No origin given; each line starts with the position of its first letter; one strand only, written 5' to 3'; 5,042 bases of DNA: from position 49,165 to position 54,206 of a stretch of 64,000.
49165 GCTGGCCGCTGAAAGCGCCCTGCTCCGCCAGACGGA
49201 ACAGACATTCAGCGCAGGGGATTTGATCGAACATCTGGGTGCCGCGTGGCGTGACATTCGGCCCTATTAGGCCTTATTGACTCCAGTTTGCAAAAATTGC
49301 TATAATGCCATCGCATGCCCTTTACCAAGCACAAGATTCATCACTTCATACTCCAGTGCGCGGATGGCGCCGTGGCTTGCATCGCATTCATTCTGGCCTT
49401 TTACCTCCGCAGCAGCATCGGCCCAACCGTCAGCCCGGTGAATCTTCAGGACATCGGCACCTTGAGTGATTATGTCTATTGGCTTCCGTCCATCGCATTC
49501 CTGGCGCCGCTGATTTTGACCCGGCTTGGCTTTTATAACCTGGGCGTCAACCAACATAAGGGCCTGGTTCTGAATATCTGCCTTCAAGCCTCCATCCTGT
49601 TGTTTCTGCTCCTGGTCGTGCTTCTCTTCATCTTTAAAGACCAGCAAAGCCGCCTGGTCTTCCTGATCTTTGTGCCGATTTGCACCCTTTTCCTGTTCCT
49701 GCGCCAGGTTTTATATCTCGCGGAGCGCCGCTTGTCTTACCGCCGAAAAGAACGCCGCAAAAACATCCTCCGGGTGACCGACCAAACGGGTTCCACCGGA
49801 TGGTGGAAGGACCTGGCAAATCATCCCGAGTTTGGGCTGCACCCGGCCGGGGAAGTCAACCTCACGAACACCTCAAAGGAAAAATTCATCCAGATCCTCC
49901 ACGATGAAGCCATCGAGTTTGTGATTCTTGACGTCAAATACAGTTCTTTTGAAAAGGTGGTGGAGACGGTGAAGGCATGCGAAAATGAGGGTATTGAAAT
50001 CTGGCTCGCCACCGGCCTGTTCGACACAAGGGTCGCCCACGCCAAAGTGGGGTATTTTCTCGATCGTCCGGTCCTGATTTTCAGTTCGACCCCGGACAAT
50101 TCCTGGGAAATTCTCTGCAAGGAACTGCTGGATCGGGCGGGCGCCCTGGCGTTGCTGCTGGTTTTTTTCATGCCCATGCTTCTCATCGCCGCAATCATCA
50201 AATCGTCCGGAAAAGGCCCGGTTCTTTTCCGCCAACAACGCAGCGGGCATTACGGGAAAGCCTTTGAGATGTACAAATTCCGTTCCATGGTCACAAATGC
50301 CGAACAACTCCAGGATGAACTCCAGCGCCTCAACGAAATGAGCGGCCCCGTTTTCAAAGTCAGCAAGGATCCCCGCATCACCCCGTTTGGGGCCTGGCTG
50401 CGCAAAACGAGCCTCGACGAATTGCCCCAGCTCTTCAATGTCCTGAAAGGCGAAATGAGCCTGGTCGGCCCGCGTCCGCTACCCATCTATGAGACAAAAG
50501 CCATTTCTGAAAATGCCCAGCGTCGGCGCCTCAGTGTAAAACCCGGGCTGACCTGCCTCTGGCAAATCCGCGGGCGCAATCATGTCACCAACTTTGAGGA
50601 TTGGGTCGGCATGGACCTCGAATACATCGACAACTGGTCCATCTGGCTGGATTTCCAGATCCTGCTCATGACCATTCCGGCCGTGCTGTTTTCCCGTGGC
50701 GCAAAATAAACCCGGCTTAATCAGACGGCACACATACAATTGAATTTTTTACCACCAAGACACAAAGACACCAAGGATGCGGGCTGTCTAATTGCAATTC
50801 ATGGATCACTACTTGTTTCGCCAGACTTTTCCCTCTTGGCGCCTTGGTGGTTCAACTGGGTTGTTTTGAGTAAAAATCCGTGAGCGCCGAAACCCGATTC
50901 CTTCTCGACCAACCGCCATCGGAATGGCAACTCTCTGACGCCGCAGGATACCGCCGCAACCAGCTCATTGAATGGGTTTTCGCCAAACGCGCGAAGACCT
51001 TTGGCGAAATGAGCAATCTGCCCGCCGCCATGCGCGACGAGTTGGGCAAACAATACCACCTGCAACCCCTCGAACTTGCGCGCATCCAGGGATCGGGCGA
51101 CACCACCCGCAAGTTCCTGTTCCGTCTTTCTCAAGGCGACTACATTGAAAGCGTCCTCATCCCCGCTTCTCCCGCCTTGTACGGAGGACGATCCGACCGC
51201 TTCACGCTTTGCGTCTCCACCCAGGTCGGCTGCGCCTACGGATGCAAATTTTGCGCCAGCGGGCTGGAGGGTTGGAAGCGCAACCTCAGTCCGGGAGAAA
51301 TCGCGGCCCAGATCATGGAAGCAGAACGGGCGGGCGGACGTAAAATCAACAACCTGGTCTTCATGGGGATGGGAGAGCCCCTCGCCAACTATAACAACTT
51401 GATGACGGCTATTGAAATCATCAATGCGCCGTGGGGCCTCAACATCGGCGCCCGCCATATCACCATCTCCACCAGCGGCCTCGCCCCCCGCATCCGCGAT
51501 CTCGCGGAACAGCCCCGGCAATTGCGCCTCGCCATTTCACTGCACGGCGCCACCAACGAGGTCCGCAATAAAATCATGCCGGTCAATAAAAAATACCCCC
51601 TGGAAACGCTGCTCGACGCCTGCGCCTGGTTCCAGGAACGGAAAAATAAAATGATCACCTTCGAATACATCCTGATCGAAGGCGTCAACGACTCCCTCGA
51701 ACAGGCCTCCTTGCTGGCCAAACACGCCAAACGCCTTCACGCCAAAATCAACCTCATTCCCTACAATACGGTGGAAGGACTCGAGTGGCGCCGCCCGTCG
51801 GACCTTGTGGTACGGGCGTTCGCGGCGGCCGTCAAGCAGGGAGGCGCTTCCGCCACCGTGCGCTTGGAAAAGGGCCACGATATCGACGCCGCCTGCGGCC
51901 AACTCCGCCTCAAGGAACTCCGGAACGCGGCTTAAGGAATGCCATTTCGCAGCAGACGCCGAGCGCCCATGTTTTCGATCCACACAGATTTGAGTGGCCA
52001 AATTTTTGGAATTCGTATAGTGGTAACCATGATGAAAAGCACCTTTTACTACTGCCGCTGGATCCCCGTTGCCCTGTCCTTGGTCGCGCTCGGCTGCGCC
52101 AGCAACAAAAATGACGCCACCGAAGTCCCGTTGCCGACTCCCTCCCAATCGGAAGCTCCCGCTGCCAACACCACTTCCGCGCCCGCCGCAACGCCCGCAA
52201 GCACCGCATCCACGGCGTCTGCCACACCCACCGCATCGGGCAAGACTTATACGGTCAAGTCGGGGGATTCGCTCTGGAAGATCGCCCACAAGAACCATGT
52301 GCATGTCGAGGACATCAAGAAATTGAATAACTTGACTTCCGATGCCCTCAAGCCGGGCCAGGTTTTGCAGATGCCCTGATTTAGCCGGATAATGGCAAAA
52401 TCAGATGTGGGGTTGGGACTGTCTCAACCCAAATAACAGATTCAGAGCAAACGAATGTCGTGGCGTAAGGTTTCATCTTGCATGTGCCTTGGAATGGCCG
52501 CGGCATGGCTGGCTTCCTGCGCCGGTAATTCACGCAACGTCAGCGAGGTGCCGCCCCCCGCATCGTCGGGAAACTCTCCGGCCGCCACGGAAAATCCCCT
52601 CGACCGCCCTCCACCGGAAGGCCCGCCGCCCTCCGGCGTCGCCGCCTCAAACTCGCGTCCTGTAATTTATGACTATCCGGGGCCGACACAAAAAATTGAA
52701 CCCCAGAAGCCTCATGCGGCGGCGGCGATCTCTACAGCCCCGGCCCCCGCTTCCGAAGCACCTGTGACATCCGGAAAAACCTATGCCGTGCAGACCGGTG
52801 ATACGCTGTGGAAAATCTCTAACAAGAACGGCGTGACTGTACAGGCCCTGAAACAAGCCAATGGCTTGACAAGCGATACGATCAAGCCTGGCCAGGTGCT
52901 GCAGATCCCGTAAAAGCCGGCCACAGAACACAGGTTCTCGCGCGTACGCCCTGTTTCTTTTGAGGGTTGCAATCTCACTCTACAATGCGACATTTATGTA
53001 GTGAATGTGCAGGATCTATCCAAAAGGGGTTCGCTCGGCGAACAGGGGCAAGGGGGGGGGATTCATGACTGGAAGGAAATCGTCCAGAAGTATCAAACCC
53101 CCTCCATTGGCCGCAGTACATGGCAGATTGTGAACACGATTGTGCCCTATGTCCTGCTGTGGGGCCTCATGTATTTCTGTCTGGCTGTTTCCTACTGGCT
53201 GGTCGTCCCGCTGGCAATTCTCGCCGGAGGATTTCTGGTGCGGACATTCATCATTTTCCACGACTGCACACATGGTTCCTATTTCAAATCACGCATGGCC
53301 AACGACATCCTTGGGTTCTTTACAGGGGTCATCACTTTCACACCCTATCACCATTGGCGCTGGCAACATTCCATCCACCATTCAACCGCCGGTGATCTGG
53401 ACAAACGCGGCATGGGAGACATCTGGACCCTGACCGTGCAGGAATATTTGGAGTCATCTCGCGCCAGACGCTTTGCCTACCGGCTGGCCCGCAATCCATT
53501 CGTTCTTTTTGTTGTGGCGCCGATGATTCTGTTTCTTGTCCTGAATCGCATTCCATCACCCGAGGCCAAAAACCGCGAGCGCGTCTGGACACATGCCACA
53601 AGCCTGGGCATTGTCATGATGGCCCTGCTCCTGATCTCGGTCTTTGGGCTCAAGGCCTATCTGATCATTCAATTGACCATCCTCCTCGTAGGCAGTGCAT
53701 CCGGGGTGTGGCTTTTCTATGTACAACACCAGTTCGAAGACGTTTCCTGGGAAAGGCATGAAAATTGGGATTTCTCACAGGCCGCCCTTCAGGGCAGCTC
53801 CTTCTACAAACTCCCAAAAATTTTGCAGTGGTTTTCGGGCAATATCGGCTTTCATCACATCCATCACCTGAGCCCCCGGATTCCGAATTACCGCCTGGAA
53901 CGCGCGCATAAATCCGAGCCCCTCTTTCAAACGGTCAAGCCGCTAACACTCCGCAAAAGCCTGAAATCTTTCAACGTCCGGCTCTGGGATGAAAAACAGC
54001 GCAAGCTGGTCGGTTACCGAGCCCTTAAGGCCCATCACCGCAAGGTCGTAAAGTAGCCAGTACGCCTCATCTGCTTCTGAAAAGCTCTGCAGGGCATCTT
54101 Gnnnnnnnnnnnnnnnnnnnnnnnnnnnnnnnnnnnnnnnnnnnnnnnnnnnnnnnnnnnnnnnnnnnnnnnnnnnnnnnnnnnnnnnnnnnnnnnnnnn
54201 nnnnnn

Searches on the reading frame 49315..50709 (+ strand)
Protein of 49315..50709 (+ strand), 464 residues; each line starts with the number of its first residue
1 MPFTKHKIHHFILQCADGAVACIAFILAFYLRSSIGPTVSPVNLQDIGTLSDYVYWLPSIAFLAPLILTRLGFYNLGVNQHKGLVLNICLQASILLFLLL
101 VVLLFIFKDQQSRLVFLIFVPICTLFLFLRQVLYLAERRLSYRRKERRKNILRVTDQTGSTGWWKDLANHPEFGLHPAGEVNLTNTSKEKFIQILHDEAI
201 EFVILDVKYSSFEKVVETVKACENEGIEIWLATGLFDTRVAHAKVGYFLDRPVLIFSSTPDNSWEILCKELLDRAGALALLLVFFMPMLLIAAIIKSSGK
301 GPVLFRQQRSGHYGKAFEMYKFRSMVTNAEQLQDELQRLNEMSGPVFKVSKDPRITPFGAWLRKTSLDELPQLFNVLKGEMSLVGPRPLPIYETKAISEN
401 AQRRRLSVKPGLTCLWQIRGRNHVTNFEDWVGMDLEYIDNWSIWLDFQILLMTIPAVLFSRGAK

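Call 84: search_protein_families(library=pfam, proteins=[window:49315-50709:+], max_evalue=0.001)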
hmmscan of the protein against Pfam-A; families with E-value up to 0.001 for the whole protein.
window:49315-50709:+ (464 aa): 2 families
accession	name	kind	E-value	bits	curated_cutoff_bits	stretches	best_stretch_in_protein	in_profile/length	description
PF02397.22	Bac_transf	-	1.9e-66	223.5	27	1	269-458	1-178/179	Bacterial sugar transferase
PF13727.12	CoA_binding_3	-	1.5e-05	25.5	25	1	88-185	20-114/175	CoA-binding domain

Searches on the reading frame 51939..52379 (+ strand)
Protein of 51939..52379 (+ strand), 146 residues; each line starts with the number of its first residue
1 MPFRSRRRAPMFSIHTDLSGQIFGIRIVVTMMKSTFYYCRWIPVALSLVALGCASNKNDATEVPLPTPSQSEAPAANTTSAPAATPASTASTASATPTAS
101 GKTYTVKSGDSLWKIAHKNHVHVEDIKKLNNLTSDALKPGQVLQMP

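Call 84: search_protein_families(library=pfam, proteins=[window:51939-52379:+], max_evalue=0.001)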
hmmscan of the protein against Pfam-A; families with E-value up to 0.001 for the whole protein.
window:51939-52379:+ (146 aa): 1 family
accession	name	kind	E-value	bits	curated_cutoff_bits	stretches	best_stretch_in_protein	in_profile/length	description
PF01476.26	LysM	-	3.2e-17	62.6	20.9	1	104-146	1-43/43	LysM domain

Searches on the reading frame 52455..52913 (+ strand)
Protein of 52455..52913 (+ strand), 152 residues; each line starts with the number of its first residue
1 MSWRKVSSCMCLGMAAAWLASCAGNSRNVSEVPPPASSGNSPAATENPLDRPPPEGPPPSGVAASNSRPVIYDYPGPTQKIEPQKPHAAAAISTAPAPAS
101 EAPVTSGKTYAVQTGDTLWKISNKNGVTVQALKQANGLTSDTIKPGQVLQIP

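Call 84: search_protein_families(library=pfam, proteins=[window:52455-52913:+], max_evalue=0.001)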
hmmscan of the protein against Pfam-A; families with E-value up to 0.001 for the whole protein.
window:52455-52913:+ (152 aa): 3 families
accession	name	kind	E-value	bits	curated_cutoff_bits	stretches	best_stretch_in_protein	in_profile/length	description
PF01476.26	LysM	-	1.3e-18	67.1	20.9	1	110-152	1-43/43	LysM domain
PF23473.1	LysM3_LYK4_5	-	4.9e-06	27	29.3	1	109-145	4-40/48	LYK4/5 LysM3 domain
PF23472.1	LysM2_CERK1_LYK3_4_5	-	0.00025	21.3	27.4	1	109-152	7-54/56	LYK3/4/5 LysM2 domain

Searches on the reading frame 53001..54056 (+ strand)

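Call 84: search_protein_families(library=pfam, proteins=[window:53001-54056:+], max_evalue=0.001)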
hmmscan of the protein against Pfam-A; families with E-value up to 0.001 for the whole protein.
window:53001-54056:+ (351 aa): 1 family
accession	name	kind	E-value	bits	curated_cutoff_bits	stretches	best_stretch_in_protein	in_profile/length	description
PF00487.30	FA_desaturase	-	3e-34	119.4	29.7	1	66-304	3-236/253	Fatty acid desaturase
